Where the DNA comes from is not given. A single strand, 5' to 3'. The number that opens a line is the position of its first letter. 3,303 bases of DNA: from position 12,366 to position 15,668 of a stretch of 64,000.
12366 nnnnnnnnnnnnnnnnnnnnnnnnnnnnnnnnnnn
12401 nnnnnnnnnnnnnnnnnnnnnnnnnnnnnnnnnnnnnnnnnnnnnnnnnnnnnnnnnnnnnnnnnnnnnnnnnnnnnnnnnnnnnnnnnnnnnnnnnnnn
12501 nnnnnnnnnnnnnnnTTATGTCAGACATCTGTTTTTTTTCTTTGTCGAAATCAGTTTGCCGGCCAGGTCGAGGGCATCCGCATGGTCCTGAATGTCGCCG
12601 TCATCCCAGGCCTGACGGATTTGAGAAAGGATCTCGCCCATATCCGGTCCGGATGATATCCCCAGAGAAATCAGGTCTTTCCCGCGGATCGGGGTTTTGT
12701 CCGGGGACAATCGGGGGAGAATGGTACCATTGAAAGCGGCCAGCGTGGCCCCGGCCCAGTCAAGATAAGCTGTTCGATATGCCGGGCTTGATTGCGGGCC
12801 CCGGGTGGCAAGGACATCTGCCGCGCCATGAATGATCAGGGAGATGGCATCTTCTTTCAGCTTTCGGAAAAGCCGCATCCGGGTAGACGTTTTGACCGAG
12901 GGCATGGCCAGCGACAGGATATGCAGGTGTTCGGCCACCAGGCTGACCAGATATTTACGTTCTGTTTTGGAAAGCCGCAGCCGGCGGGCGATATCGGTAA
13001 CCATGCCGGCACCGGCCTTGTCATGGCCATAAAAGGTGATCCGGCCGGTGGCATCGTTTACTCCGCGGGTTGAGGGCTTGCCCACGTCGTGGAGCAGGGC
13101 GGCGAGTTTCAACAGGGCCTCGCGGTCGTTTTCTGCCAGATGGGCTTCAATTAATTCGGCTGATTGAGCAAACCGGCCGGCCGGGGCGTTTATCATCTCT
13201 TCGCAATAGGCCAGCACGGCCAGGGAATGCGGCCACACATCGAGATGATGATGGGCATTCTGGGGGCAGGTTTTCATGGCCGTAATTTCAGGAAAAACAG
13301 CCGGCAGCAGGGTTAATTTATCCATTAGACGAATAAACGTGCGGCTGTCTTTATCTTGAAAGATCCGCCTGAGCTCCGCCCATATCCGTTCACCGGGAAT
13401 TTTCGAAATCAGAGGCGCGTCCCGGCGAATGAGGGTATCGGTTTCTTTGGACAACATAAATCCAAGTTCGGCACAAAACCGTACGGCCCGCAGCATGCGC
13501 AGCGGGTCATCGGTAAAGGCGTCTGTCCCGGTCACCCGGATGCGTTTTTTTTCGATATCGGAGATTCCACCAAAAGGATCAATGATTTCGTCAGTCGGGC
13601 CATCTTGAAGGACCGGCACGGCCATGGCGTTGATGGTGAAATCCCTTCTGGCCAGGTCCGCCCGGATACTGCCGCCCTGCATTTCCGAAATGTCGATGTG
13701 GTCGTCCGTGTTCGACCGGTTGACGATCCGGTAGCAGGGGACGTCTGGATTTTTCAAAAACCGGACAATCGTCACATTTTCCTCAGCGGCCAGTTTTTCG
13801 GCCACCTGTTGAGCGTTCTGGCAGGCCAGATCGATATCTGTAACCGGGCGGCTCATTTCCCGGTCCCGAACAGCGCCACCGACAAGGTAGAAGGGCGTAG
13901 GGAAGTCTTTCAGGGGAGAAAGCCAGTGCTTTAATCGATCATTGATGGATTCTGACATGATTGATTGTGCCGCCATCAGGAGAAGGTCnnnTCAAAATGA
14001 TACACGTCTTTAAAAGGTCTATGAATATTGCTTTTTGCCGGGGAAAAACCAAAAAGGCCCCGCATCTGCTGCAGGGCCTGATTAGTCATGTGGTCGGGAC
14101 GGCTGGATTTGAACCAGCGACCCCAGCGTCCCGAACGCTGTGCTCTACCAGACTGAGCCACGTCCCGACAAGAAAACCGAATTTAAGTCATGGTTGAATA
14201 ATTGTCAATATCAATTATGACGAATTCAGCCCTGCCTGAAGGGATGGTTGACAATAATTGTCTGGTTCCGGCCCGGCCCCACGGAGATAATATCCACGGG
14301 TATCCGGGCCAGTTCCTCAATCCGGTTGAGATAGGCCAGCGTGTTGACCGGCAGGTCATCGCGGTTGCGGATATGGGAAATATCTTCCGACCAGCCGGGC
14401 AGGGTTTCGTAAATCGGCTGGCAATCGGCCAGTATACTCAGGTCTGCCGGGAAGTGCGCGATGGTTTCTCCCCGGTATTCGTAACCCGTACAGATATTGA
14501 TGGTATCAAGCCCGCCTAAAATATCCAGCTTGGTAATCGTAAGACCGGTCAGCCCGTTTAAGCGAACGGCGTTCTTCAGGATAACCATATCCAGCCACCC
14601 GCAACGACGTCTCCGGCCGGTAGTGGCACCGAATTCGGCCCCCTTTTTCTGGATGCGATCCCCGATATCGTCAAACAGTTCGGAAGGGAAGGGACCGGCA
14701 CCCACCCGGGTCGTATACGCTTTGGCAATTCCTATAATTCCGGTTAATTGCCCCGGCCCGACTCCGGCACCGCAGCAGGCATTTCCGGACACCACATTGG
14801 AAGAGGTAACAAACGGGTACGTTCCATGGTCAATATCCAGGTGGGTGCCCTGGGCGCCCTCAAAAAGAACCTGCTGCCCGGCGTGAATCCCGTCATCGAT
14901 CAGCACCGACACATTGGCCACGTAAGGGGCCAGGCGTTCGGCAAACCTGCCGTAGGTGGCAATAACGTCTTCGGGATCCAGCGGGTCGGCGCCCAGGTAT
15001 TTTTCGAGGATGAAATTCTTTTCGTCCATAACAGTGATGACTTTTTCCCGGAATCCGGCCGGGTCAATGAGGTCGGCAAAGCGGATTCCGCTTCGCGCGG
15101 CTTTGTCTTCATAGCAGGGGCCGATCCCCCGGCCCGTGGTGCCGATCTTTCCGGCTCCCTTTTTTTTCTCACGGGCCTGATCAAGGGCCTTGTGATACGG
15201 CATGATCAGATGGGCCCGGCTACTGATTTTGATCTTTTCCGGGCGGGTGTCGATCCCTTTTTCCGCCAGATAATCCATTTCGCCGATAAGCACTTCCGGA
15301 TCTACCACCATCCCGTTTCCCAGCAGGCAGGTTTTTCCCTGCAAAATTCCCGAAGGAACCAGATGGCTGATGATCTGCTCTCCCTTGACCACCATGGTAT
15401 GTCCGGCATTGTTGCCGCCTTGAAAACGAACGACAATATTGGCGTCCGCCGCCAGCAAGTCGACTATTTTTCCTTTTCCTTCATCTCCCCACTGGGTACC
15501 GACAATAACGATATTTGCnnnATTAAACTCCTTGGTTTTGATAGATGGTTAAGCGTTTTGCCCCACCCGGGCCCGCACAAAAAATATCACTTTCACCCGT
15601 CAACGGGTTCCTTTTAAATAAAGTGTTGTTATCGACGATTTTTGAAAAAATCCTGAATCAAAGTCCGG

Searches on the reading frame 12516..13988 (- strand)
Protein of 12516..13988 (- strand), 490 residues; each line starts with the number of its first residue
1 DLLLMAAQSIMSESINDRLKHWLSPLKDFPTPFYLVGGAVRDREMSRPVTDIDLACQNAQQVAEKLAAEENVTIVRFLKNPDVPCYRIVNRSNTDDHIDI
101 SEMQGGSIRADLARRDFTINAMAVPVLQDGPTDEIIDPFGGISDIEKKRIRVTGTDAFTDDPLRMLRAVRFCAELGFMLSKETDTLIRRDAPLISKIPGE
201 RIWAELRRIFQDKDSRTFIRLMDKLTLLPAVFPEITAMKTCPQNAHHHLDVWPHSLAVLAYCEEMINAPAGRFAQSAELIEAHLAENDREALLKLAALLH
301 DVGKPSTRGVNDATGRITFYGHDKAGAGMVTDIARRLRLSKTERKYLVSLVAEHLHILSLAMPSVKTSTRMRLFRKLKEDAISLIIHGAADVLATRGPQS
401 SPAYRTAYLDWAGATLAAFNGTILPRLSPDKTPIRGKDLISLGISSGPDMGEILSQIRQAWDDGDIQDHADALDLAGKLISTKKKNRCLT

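Call 75: search_protein_families(library=pfam, proteins=[window:12516-13988:-], max_evalue=0.00001)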
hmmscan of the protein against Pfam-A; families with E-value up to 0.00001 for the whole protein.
window:12516-13988:- (490 aa): 3 families
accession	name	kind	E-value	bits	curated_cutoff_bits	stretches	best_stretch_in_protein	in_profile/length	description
PF01743.26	PolyA_pol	-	1.8e-19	70.8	23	1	33-151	1-126/126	Poly A polymerase head domain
PF12627.12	PolyA_pol_RNAbd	-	9.1e-15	54.6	22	1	176-237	1-62/64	Probable RNA and SrmB- binding site of polymerase A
PF01966.28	HD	-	3e-10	40.8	22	1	254-390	4-110/116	HD domain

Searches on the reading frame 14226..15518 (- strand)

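Call 75: search_protein_families(library=pfam, proteins=[window:14226-15518:-], max_evalue=0.00001)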
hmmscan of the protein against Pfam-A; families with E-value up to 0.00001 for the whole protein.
window:14226-15518:- (430 aa): 1 family
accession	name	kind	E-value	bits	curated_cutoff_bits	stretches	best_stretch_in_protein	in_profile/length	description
PF00709.27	Adenylsucc_synt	-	4.9e-184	612.3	27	1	4-421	1-416/416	Adenylosuccinate synthetase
